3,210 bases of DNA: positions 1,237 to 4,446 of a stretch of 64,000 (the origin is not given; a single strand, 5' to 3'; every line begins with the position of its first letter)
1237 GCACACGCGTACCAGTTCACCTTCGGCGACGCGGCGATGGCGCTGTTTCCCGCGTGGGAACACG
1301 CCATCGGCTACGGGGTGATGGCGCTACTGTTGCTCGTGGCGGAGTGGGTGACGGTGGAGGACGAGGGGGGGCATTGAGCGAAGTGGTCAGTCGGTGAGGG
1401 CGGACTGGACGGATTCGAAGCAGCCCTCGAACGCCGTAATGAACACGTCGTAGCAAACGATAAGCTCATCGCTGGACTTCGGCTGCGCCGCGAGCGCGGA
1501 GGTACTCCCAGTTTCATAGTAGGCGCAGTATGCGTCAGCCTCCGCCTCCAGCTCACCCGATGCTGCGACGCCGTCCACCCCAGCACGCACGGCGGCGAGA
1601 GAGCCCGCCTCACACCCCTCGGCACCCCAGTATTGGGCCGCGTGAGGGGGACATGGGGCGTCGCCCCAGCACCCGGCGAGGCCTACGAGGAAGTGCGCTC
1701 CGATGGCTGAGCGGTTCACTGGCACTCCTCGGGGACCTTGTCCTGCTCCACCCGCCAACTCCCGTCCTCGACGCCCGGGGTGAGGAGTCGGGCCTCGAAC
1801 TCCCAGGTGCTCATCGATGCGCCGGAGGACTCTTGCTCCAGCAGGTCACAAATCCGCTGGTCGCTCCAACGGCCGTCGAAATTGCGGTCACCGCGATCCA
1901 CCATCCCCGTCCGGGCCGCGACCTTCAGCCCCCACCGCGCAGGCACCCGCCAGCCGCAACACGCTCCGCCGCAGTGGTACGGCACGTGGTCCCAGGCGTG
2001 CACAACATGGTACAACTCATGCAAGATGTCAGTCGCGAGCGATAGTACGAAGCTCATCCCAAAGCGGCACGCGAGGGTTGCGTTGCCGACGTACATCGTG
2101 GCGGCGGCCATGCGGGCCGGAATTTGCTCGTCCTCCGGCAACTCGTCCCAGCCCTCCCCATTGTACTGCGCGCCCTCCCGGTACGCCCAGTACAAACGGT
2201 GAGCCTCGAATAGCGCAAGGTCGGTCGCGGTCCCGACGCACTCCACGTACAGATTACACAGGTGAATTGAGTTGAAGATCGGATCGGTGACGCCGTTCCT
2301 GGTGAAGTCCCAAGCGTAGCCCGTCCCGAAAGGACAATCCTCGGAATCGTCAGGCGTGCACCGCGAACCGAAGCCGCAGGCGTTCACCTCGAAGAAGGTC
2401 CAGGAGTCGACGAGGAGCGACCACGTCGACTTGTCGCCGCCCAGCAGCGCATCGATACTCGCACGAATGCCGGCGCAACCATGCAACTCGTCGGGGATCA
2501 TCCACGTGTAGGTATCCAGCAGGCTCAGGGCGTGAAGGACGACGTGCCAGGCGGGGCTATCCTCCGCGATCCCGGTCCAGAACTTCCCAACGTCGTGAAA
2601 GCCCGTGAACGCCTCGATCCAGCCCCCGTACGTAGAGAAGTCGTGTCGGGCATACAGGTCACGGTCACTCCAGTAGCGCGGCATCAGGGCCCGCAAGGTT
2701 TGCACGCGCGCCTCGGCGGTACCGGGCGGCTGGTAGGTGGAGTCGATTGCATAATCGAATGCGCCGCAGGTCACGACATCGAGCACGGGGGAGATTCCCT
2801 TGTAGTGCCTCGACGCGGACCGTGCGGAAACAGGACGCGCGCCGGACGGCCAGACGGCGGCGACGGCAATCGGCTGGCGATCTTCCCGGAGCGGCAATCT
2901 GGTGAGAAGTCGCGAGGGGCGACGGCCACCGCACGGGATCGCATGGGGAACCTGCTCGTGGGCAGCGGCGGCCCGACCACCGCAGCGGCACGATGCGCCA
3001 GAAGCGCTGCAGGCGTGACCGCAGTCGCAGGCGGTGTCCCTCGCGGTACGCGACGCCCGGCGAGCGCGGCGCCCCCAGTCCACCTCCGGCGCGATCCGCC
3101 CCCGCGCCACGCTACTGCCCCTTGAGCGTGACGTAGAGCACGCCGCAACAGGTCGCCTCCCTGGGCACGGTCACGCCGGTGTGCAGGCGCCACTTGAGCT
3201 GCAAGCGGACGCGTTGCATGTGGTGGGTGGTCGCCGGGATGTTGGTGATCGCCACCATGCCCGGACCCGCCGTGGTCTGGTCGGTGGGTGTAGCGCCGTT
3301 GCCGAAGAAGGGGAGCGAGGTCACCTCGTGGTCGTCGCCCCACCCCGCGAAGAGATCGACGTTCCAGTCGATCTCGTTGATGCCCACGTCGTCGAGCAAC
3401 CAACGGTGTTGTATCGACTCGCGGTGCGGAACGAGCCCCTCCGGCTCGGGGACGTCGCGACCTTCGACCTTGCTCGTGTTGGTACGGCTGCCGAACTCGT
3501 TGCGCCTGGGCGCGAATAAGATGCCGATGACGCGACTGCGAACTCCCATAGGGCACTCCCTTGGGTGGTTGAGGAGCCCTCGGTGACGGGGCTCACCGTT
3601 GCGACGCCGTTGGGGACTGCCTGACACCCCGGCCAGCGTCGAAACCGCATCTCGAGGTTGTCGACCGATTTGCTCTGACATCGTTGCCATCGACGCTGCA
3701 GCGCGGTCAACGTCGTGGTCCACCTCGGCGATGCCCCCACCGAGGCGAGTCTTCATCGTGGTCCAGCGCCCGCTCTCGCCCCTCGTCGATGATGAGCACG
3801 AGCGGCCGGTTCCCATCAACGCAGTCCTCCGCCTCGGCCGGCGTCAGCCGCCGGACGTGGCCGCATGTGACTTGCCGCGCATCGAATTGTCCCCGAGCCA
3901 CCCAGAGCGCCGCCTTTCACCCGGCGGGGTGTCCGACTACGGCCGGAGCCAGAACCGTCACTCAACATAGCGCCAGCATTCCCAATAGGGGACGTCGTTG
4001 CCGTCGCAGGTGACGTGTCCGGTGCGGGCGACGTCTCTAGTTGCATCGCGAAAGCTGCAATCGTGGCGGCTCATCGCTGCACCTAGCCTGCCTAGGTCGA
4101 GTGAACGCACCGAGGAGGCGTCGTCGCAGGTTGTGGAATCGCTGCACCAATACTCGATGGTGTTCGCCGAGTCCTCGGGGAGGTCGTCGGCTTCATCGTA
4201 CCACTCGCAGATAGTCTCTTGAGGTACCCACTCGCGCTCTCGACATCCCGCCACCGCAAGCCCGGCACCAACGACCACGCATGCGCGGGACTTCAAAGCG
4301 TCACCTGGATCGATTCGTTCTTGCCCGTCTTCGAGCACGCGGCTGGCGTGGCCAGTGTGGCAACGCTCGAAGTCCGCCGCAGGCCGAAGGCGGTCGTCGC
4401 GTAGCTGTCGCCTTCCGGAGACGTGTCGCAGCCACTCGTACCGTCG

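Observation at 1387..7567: Tandemly duplicated, translationally coupled three-gene cassette (small beta-rich protein, then tagged Cys-knuckle/HExxH protein, then Cys-rich lipoprotein) with effector/immunity-like diversification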

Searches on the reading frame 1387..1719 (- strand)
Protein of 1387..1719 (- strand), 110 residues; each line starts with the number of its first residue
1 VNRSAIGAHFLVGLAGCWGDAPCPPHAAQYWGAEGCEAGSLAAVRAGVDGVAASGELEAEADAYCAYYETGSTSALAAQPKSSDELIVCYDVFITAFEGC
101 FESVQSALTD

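Call 3: search_protein_families(library=pfam, proteins=[window:1387-1719:-], max_evalue=1)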
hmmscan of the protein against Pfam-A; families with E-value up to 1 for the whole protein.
window:1387-1719:- (110 aa): 0 families

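Call 4: search_protein_families(library=ncbifam, proteins=[window:1387-1719:-], max_evalue=1)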
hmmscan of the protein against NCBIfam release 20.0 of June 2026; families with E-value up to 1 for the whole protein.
window:1387-1719:- (110 aa): 0 families

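Call 26: search_protein_families(library=phrogs, proteins=[window:1387-1719:-], max_evalue=0.1)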
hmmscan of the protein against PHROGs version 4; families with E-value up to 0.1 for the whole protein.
window:1387-1719:- (110 aa): 1 family
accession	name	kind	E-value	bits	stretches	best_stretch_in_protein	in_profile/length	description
phrog_26430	-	moron, auxiliary metabolic gene and host takeover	0.055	14.2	1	79-103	62-86/181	polysaccharide deacetylase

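Call 27: search_protein_families(library=padloc, proteins=[window:1387-1719:-], max_evalue=0.1)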
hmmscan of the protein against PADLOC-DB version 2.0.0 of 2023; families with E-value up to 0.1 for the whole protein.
window:1387-1719:- (110 aa): 0 families

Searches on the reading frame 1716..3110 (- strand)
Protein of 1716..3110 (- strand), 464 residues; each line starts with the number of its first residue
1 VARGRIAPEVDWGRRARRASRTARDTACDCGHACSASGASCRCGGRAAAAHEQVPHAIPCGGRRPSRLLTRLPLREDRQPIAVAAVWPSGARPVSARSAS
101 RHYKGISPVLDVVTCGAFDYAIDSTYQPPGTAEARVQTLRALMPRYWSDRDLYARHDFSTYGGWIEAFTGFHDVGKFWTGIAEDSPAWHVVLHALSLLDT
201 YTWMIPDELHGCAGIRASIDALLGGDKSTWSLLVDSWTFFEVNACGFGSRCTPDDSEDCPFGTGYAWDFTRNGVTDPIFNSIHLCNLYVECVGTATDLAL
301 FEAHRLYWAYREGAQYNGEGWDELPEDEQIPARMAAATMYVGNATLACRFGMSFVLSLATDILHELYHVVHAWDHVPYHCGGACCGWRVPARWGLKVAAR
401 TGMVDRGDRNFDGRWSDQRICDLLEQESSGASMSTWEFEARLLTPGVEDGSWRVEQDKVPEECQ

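Call 3: search_protein_families(library=pfam, proteins=[window:1716-3110:-], max_evalue=1)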
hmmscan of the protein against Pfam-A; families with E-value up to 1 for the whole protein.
window:1716-3110:- (464 aa): 0 families

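Call 4: search_protein_families(library=ncbifam, proteins=[window:1716-3110:-], max_evalue=1)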
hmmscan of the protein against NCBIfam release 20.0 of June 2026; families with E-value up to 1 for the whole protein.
window:1716-3110:- (464 aa): 0 families

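Call 26: search_protein_families(library=phrogs, proteins=[window:1716-3110:-], max_evalue=0.1)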
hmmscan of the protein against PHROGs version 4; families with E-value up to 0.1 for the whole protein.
window:1716-3110:- (464 aa): 0 families

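Call 27: search_protein_families(library=padloc, proteins=[window:1716-3110:-], max_evalue=0.1)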
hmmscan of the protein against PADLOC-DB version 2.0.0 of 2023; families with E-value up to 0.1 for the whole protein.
window:1716-3110:- (464 aa): 0 families

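Call 73: search_solved_structures(query=window:1716-3110:-, max_evalue=10)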
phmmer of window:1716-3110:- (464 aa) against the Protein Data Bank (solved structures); distinct sequences matched with E-value up to 10: 4.
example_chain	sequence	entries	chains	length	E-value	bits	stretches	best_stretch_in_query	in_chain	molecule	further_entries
6hiv_DE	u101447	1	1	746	1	11.3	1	244-302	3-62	mS52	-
6sg9_DE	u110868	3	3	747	1.1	11.3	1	244-302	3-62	mS52 | Mitochondrial SSU ribosomal protein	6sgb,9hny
7pua_DE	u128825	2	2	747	1.1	11.3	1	244-302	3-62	mS52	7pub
6hiw_DE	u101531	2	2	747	1.1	11.3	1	244-302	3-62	mS52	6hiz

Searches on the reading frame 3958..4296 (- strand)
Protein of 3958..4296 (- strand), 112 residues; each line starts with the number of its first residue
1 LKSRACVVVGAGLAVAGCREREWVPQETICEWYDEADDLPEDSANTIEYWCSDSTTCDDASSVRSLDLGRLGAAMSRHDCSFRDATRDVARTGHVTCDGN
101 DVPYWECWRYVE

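Call 3: search_protein_families(library=pfam, proteins=[window:3958-4296:-], max_evalue=1)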
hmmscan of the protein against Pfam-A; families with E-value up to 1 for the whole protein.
window:3958-4296:- (112 aa): 1 family
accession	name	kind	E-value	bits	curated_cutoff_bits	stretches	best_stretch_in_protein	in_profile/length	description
PF23794.1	Phage_Gp84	-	0.0064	16.9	27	1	53-106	12-62/66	Mycobacterium phage Gp84-like protein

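Call 4: search_protein_families(library=ncbifam, proteins=[window:3958-4296:-], max_evalue=1)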
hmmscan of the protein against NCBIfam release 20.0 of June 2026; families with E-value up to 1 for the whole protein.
window:3958-4296:- (112 aa): 0 families

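Call 26: search_protein_families(library=phrogs, proteins=[window:3958-4296:-], max_evalue=0.1)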
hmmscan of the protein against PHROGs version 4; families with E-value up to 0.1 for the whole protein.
window:3958-4296:- (112 aa): 0 families

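Call 27: search_protein_families(library=padloc, proteins=[window:3958-4296:-], max_evalue=0.1)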
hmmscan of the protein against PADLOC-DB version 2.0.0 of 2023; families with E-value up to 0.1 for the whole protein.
window:3958-4296:- (112 aa): 0 families
